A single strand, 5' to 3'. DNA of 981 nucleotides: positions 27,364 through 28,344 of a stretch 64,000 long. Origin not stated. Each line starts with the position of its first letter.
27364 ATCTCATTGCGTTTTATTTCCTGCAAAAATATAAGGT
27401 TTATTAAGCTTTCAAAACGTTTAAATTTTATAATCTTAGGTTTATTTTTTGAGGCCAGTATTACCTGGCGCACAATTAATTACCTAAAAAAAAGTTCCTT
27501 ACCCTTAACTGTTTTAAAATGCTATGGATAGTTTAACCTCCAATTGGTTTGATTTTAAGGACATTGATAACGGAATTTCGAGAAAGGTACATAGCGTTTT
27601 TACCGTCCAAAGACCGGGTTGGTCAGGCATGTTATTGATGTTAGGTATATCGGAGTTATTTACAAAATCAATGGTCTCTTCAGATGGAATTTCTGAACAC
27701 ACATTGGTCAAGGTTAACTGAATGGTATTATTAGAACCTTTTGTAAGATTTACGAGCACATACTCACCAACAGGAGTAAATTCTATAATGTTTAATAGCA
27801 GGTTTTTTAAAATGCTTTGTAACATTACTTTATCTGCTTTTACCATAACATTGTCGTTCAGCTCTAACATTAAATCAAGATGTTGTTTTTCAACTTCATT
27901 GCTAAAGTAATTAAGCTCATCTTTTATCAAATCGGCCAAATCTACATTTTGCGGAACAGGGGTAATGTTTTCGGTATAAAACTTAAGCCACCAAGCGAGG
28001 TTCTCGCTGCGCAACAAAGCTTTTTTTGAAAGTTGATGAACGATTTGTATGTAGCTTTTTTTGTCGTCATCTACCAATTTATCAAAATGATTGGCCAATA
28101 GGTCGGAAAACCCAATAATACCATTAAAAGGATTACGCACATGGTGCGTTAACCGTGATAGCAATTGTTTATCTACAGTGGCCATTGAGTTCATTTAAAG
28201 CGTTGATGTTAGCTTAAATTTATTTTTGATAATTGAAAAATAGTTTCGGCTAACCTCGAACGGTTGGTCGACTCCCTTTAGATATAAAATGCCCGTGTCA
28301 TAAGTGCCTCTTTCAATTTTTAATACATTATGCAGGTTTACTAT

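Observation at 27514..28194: Sensor-less histidine pseudokinase joined to a LytTR regulator (ChpT-like phosphotransferase or phosphatase?)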

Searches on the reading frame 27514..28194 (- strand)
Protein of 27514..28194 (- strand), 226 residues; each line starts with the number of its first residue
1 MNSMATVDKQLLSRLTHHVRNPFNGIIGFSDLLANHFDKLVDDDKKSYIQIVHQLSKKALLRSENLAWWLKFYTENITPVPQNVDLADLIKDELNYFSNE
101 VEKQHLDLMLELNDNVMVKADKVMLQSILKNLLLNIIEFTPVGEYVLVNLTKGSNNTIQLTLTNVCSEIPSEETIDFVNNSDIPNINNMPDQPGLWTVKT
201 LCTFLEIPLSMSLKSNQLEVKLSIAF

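Call 3: search_protein_families(library=pfam, proteins=[window:27514-28194:-], max_evalue=1)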
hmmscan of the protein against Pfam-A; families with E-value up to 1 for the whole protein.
window:27514-28194:- (226 aa): 2 families
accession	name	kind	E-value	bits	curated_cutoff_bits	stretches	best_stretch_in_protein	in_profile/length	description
PF00512.31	HisKA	-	2e-06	28.2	26.9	1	10-57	4-48/66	His Kinase A (phospho-acceptor) domain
PF02518.31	HATPase_c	-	0.0026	18.6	26.4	1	121-175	2-55/111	Histidine kinase-, DNA gyrase B-, and HSP90-like ATPase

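Call 4: search_protein_families(library=ncbifam, proteins=[window:27514-28194:-], max_evalue=1)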
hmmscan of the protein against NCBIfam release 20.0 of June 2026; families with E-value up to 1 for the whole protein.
window:27514-28194:- (226 aa): 48 families (the best 25 are shown)
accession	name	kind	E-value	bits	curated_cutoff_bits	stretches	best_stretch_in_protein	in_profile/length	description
NF046044.1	PnpS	equivalog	6e-15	55.1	400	1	6-165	168-325/390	two-component system histidine kinase PnpS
NF033091.0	HK_VanS_ACDEFG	equivalog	9.8e-15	54.4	400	1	9-173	75-237/293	vancomycin resistance histidine kinase VanS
NF008312.0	PRK11100.1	equivalog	1.1e-14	54.1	356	1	12-171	260-415/477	two-component system sensor histidine kinase CreC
NF045595.1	HK_scytonemin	equivalog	2.5e-14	52.6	865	1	5-201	412-609/637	scytonemin biosynthesis sensor histidine kinase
TIGR02956.1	TMAO_torS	equivalog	4.1e-12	45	676.5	1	10-150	466-606/967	TMAO reductase system sensor histidine kinase/response regulator TorS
TIGR02966.1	phoR_proteo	equivalog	4.6e-12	45.6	334.2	1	3-169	109-273/333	phosphate regulon sensor histidine kinase PhoR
NF041947.1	LuxQ_Vibrio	equivalog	8.4e-12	43.8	1200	1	4-154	468-618/843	quorum-sensing autoinducer 2 sensor kinase/phosphatase LuxQ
NF008302.0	PRK11091.1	equivalog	1.3e-11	43.5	838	1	10-174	285-447/779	aerobic respiration two-component sensor histidine kinase ArcB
NF038297.2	hybrid_HK_HrmK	equivalog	2.1e-11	43.2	725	1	8-173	235-399/607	hybrid histidine kinase/response regulator HrmK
NF053520.1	HK_Porph_FimS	equivalog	3.8e-11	42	600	1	8-176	394-561/618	sensor histidine kinase FimS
TIGR01386.1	cztS_silS_copS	subfamily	1.1e-09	37.8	292.55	1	79-173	310-401/457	heavy metal sensor histidine kinase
NF008318.0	PRK11107.1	equivalog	1.4e-09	36.7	890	1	5-162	290-447/920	two-component sensor histidine kinase BarA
NF007345.0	PRK09835.1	subfamily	1.9e-09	36.6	423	1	75-172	327-422/482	Cu(+)/Ag(+) sensor histidine kinase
NF047465.1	hybrid_HK_LvrA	exception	7.2e-09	34.2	1200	1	2-153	196-345/819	hybrid histidine kinase/response regulator LvrA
NF045901.1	HisKinLetSLeg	equivalog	2e-08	32.7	1650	1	11-151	296-434/906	two-component system sensor histidine kinase LetS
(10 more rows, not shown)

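Call 5: find_homologous_proteins(query=window:27514-28194:-)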
Query window:27514-28194:- (226 aa): 77 proteins with E <= 0.001 among 267 candidates.
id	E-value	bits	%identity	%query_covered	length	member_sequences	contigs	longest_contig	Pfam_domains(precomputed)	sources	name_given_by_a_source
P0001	3.4e-140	483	100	99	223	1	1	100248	PF00512.32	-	-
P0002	3.0e-135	467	96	99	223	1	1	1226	PF00512.32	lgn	-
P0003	4.7e-135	466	95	100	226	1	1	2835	PF00512.32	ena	-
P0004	1.1e-134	465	96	99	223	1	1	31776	PF00512.32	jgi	jgi:signal transduction histidine kinase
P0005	2.7e-134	463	94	100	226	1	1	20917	PF00512.32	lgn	-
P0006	1.4e-133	461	95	99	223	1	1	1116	PF00512.32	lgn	-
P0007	2.2e-133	461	94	99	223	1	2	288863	PF00512.32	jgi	jgi:signal transduction histidine kinase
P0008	2.6e-133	460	95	99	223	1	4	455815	PF00512.32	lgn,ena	-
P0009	1.4e-132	458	94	99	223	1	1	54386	PF00512.32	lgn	-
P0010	2.4e-132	457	94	99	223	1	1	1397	PF00512.32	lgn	-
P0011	3.4e-132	457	93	99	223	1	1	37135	PF00512.32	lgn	-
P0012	4.0e-121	420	86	99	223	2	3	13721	PF00512.32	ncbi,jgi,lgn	jgi:signal transduction histidine kinase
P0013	1.3e-116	406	80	99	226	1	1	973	PF00512.32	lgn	-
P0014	1.4e-116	406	80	99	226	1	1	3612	PF00512.32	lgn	-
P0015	1.6e-116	405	81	99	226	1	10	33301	PF00512.32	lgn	-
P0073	4.9e-61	224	48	99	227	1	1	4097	PF00512.32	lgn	-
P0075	1.2e-32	131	35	89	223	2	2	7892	PF02518.32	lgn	-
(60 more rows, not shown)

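Call 9: find_encoding_contigs(protein=P0073, flank=5000, max_places=3)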
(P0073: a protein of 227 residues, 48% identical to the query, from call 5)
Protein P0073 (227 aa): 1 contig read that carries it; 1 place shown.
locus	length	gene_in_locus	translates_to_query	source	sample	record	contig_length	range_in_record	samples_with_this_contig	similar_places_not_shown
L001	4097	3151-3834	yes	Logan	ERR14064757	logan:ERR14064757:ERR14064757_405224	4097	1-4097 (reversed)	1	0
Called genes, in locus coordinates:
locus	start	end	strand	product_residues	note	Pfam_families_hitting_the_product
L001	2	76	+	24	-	?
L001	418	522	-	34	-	-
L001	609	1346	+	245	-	PF00072:Response_reg, PF04397:LytTR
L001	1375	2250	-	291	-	PF10672:Methyltrans_SAM, PF03602:Cons_hypoth95 (weak)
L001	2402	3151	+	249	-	PF00072:Response_reg, PF04397:LytTR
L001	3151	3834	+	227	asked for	PF00512:HisKA (faint)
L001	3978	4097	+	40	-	?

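Call 10: find_encoding_contigs(protein=P0075, flank=5000, max_places=3)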
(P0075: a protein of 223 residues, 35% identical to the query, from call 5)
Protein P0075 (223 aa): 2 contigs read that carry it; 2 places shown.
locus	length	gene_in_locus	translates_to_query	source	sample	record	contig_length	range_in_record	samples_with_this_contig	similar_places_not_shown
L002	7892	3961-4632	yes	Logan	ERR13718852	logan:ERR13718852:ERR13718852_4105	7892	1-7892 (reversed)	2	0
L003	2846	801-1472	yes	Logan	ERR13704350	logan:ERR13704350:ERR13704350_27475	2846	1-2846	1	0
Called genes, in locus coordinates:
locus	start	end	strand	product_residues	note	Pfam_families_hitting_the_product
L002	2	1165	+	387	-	?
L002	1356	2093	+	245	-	PF00072:Response_reg, PF04397:LytTR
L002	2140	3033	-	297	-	PF10672:Methyltrans_SAM (weak), PF03602:Cons_hypoth95 (weak)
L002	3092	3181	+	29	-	-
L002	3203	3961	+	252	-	PF00072:Response_reg, PF04397:LytTR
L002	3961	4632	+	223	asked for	PF02518:HATPase_c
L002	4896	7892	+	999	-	?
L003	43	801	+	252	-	PF00072:Response_reg, PF04397:LytTR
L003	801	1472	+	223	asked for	PF02518:HATPase_c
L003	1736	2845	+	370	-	?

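Call 14: search_protein_representatives(protein=window:27514-28194:-)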
Query: 226 residues. Proteins with E-value up to 0.001 (for the whole library): 74943; up to 1e-10: 4307; up to 1e-30: 2. The best 150 are listed.
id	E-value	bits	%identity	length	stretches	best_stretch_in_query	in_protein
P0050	2.9e-88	311.4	65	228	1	3-222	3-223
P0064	5.5e-76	271.3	60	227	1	6-222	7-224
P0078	4.8e-26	108.1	30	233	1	7-213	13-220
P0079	8.9e-25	104.0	39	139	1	5-121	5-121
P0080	9.0e-23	97.4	38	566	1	4-160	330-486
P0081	7.5e-22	94.4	33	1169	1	11-164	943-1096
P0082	8.1e-22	94.3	33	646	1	3-165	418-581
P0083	1.2e-21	93.7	33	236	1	5-163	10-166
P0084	2.0e-21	93.0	44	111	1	117-224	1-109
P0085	6.2e-21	91.4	37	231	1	3-152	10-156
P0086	6.8e-21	91.3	28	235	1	6-179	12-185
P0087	1.1e-20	90.6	35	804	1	3-163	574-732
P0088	1.3e-20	90.4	33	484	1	6-153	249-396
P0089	1.8e-20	89.9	37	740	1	5-147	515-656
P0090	3.3e-20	89.0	31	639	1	11-172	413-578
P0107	6.4e-19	84.8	32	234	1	5-153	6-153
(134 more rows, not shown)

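Call 27: predict_structure(alignment_id=A1)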
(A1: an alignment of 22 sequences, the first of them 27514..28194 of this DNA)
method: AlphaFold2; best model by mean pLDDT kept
length: 226 residues; sequences in the alignment: 22
mean_pLDDT: 84.9   pTM: 0.81
mean pLDDT of the five models: 84.9, 83.6, 82.5, 80.6, 78.6
residues with pLDDT >= 90: 84; 70-90: 125; 50-70: 14; < 50: 3
segments of 3 or more residues with pLDDT < 50: 1-3
pLDDT, mean of each block of 10 residues (from residue 1): 57 69 74 79 82 81 87 87 93 88 86 87 95 91 92 90 91 88 75 84 93 93 93
secondary structure, 60 per line:
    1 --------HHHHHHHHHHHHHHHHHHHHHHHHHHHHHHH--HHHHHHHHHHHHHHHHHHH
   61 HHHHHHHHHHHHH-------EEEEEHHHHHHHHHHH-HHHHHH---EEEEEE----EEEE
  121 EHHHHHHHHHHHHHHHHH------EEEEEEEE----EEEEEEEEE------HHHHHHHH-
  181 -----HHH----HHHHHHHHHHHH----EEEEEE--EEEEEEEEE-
elements in order: H9-39 H42-73 E81-85 H86-96 H98-103 E107-112 E117-121 H122-138 E145-152 E157-165 H172-179 H193-204 E209-214 E217-225

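Call 29: search_solved_structures(query=A1, max_evalue=0.001, show_alignments=2)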
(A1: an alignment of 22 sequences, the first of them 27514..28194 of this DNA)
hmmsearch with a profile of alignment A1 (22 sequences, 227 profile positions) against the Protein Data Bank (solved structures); distinct sequences matched with E-value up to 0.001: 23.
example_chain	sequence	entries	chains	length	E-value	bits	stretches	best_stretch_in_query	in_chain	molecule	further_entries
3a0r_A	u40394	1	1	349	2.4e-13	53.4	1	10-170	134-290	Sensor protein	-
7z8n_A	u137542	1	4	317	5.7e-13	52.2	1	5-206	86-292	Histidine kinase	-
7n0e_B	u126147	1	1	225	2.2e-10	43.7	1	10-218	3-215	Histidine kinase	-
6dk7_A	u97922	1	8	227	2.8e-10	43.4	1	11-218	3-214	RetS (Regulator of Exopolysaccharide and Type III Secretion)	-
6dk8_A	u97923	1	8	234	3.2e-10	43.2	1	11-218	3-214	RetS (Regulator of Exopolysaccharide and Type III Secretion)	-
9epn_A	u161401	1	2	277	6.6e-09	38.9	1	11-163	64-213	Sensor histidine kinase HprS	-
3a0t_A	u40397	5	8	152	1e-08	38.3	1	83-171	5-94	Sensor protein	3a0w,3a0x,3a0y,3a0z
7p8e_A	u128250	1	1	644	3.5e-08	36.5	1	8-174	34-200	Receiver domain of histidine kinase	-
7zp0_A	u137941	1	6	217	5.2e-08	35.9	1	13-175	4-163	Sensor protein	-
9jfj_A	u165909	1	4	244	8.7e-07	31.9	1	14-178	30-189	Sensor histidine kinase ZraS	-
8u4x_A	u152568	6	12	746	2e-06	30.8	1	9-178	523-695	histidine kinase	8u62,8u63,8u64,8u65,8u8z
4jas_A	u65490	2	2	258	8e-06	28.8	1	7-172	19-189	Histidine kinase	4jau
4i5s_A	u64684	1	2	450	4.2e-05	26.4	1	114-173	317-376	Putative histidine kinase CovS; VicK-like protein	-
6azr_A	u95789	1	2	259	6e-05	25.9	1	7-172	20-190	Sensor histidine kinase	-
2c2a_A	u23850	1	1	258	6.1e-05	25.9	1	7-172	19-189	SENSOR HISTIDINE KINASE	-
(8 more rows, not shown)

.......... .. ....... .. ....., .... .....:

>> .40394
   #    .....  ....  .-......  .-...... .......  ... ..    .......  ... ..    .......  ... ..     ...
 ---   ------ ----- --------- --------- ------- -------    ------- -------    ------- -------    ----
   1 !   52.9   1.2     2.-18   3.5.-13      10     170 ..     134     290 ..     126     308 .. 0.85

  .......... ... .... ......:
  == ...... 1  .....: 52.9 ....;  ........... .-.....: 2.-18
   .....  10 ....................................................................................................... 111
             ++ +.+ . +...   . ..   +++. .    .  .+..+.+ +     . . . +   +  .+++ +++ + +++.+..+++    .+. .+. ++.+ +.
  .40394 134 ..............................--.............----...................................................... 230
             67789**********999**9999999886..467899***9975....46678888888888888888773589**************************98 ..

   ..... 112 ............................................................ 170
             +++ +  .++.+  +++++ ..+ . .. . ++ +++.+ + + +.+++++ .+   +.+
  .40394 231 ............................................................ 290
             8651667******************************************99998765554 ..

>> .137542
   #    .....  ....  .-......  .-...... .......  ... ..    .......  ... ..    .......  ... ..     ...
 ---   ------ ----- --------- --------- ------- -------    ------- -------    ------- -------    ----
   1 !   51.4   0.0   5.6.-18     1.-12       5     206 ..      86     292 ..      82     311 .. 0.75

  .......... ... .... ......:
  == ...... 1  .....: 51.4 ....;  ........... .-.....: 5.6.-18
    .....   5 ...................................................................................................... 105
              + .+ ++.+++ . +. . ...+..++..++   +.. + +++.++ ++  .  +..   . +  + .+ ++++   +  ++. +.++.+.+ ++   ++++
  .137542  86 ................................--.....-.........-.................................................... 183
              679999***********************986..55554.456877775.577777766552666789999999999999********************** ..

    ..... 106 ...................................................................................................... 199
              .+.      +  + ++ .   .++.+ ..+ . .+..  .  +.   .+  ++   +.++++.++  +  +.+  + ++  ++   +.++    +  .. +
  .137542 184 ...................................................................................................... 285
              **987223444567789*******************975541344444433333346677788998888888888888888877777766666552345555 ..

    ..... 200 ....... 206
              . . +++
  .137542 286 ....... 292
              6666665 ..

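Call 30: fold_search(model_id=the predicted structure, library=pdb)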
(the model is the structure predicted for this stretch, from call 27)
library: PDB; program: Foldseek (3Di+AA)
matches with E <= 10: 650; with E <= 0.001: 272
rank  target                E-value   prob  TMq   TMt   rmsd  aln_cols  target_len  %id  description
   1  5uht_A                9.6e-16  1.00  0.76  0.73   4.3       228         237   16  Structure of the Thermotoga maritima HK853-BeF3-RR468 complex at pH 5.0 (released 2017-12-27)
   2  6rfv_B                1.2e-15  1.00  0.75  0.73   5.4       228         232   15  Revisiting pH-gated conformational switch. Complex HK853-RR468 pH 7 (released 2020-02-19)
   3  3dge_A                1.8e-15  1.00  0.74  0.71   5.2       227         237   15  Structure of a histidine kinase-response regulator complex reveals insights into Two-component signaling and a novel c (released 2009-07-07)
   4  6rgz_A                3.4e-15  1.00  0.74  0.71   5.4       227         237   15  Revisiting pH-gated conformational switch. Complex HK853-RR468 pH 6.5 (released 2020-02-19)
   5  6rh0_A                4.0e-15  1.00  0.75  0.72   5.4       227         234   15  Revisiting pH-gated conformational switch. Complex HK853-RR468 pH 5.5 (released 2020-02-19)
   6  6azr_A                4.8e-15  1.00  0.77  0.74   4.8       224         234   16  Crystal structure of the T264A HK853cp-BeF3-RR468 complex (released 2017-12-27)
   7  6rh0_B                6.4e-15  1.00  0.74  0.72   5.5       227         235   15  Revisiting pH-gated conformational switch. Complex HK853-RR468 pH 5.5 (released 2020-02-19)
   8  4jas_A                6.4e-15  1.00  0.69  0.66   5.4       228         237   16  Structural basis of a rationally rewired protein-protein interface (HK853mutant A268V, A271G, T275M, V294T and D297E a (released 2013-09-04)
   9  4q20_A                8.6e-15  1.00  0.79  0.78   4.2       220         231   14  Crystal structure of a C-terminal part of tyrosine kinase (DivL) from Caulobacter crescentus CB15 at 2.50 A resolution (released 2014-04-23)
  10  6rh8_A                8.6e-15  1.00  0.74  0.71   5.8       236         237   15  Revisiting pH-gated conformational switch. Complex HK853 mutant H260A -RR468 mutant D53A pH 5.3 (released 2020-02-19)
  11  6rh7_A                1.0e-14  1.00  0.74  0.70   5.2       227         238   15  Revisiting pH-gated conformational switch. Complex HK853 mutant H260A -RR468 mutant D53A pH 7.5 (released 2020-02-19)
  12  4jav_B                1.1e-14  1.00  0.64  0.60   6.2       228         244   16  Structural basis of a rationally rewired protein-protein interface (HK853wt and RR468mutant V13P, L14I, I17M and N21V) (released 2013-09-04)
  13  6rgy_A                1.7e-14  1.00  0.75  0.72   5.5       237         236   16  Revisiting pH-gated conformational switch. Complex HK853-RR468 pH 7.5 (released 2020-02-19)
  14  6rgy_B                2.3e-14  1.00  0.75  0.72   5.4       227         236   15  Revisiting pH-gated conformational switch. Complex HK853-RR468 pH 7.5 (released 2020-02-19)
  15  4q20_B                2.7e-14  1.00  0.77  0.78   4.0       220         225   14  Crystal structure of a C-terminal part of tyrosine kinase (DivL) from Caulobacter crescentus CB15 at 2.50 A resolution (released 2014-04-23)
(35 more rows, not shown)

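Call 41: find_related_loci(query=A1, collection=genome_contigs, flank=4000)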
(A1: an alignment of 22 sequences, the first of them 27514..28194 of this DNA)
Query A1 (226 aa) in genome_contigs; peptide patterns used: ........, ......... (x = any residue, [..] = any of these).
87 stretches matched a pattern; 29 encode a relative of the query (tblastn E <= 1e-3); 29 distinct loci.
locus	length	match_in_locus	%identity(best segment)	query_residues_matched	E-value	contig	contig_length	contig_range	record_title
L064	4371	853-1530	86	1-226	2e-132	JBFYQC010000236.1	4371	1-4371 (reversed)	MAG: Bacteroidota bacterium isolate PPR_0171 PPR_0171_bin.34.fa_k121_1024220, whole genome shotgun sequence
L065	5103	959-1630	80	1-224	4e-124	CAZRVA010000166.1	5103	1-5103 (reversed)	MAG TPA_asm: uncultured Chitinophaga sp. isolate binchicken_co263_375 genome assembly, contig: NODE_19186_length_5103_co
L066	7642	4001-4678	66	1-226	4e-102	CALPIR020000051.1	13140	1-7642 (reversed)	MAG: Chitinophaga pinensis isolate HRS-ES8-bin-125 genome assembly, contig: HRS-ES8-C1557, whole genome shotgun sequence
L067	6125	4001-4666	68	4-224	8e-99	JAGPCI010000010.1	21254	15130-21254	MAG: Bacteroidia bacterium isolate Gw_SlAct_bin_24 Gw_SlAct_5346_length_21254_cov_6.249160, whole genome shotgun sequenc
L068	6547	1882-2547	68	4-224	2e-98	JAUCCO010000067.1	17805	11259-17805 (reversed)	MAG: Bacteroidia bacterium isolate R4x_41d_il_Bin1.24 NODE_1424_length_17805_cov_5.538648, whole genome shotgun sequence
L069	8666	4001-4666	63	2-223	2e-92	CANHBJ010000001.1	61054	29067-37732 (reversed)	MAG: Bacteroidetes bacterium isolate RE-16jun15-135 genome assembly, contig: RE-16jun15-C100, whole genome shotgun seque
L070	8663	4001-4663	59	4-223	1e-86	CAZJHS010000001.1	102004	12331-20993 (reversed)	MAG TPA_asm: uncultured Chitinophaga sp. isolate binchicken_co328_172 genome assembly, contig: NODE_119_length_102004_co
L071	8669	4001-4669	58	1-223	3e-83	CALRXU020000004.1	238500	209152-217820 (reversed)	MAG: Chitinophaga pinensis isolate JJ-LA1A6-383-3-m1-bin304 genome assembly, contig: JJ-LA1A6-383-C5, whole genome shotg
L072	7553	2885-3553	58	1-223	8e-83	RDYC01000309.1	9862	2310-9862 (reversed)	MAG: Bacteroidetes bacterium isolate PH2015_08U_38_6 PH2015_08U_scaffold_722, whole genome shotgun sequence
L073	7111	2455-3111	56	7-224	1e-79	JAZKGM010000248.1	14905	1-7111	MAG: Bacteroidota bacterium isolate DC_RB_04_SPN110320-bin047_1 DCRB04SPN_B047_1_000000000248, whole genome shotgun sequ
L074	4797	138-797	58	5-224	2e-76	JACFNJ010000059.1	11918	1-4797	MAG: Bacteroidia bacterium isolate BROCD021 NODE_3361_length_11918_cov_5.228610, whole genome shotgun sequence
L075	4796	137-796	53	6-226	1e-73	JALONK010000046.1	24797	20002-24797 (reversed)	MAG: Bacteroidia bacterium isolate Prado075 scaffold_2437, whole genome shotgun sequence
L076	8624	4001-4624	51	7-212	5e-65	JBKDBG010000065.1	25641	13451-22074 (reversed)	MAG: Bacteroidota bacterium isolate samp_2079_concoct_418 samp_2079_770282, whole genome shotgun sequence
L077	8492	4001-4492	32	5-170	4e-20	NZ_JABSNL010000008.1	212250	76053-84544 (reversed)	Flavobacterium sp. 14A Ga0416761_08, whole genome shotgun sequence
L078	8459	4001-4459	31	5-158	5e-19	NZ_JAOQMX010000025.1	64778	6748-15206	Flavobacterium sp. 7A Ga0416759_025, whole genome shotgun sequence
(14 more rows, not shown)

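Call 58: find_encoding_contigs(protein=P0107, flank=4000, max_places=3)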
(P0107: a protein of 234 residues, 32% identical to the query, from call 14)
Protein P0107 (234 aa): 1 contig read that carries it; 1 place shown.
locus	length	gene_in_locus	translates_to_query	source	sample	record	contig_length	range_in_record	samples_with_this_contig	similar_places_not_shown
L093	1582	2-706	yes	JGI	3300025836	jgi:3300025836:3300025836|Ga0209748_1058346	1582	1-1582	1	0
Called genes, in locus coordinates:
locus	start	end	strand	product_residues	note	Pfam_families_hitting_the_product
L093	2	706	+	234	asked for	PF00512:HisKA, PF02518:HATPase_c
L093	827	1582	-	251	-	?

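Call 59: find_encoding_contigs(protein=P0083, flank=4000, max_places=3)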
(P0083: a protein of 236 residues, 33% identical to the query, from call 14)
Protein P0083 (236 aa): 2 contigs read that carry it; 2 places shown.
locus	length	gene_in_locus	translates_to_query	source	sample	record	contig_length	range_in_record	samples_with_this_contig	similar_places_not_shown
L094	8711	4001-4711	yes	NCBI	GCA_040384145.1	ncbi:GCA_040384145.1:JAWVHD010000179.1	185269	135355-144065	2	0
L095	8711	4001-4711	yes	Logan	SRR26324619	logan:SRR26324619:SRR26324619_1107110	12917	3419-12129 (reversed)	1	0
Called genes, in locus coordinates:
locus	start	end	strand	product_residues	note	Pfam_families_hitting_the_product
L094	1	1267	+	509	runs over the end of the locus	PF01336:tRNA_anti-codon, PF00152:tRNA-synt_2, PF01409:tRNA-synt_2d (faint)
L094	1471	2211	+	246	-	PF00072:Response_reg, PF04397:LytTR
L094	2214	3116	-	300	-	PF10672:Methyltrans_SAM, PF03602:Cons_hypoth95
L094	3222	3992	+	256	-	PF00072:Response_reg, PF04397:LytTR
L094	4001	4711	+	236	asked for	PF00512:HisKA (weak)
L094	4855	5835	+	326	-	PF02779:Transket_pyr, PF02780:Transketolase_C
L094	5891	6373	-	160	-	-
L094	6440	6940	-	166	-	PF16267:DUF4920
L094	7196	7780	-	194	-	PF02622:DUF179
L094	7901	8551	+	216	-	PF12766:Pyridox_oxase_2, PF01243:PNPOx_N, PF10590:PNP_phzG_C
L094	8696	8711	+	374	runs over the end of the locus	PF00953:Glycos_transf_4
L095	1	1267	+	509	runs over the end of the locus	PF01336:tRNA_anti-codon, PF00152:tRNA-synt_2, PF01409:tRNA-synt_2d (faint)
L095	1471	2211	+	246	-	PF00072:Response_reg, PF04397:LytTR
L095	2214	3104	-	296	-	PF10672:Methyltrans_SAM, PF03602:Cons_hypoth95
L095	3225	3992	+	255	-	PF00072:Response_reg, PF04397:LytTR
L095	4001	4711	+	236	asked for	PF00512:HisKA (weak)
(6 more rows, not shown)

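Call 65: search_protein_families(library=pfam, alignment_id=A1, max_evalue=0.01)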
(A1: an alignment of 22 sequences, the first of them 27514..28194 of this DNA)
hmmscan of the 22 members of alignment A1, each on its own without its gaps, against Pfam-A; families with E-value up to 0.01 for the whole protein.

A. member 1, window:27514-28194:- (226 aa): 2 families
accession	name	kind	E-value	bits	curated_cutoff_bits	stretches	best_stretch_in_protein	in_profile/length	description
PF00512.31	HisKA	-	2e-06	28.2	26.9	1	10-57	4-48/66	His Kinase A (phospho-acceptor) domain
PF02518.31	HATPase_c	-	0.0026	18.6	26.4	1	121-175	2-55/111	Histidine kinase-, DNA gyrase B-, and HSP90-like ATPase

B. families by the number of members that match (of 22 scanned): 6 families
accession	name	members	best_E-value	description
PF00512.31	HisKA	22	5.7e-08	His Kinase A (phospho-acceptor) domain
PF02518.31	HATPase_c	13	1.5e-13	Histidine kinase-, DNA gyrase B-, and HSP90-like ATPase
PF13589.12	HATPase_c_3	1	0.00018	Histidine kinase-, DNA gyrase B-, and HSP90-like ATPase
PF13581.12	HATPase_c_2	1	0.00076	Histidine kinase-like ATPase domain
PF16240.10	DUF4899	1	0.0045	Domain of unknown function (DUF4899)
PF20257.3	SAM_HAT_C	1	0.0057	SAM hydroxide adenosyltransferase C-terminal domain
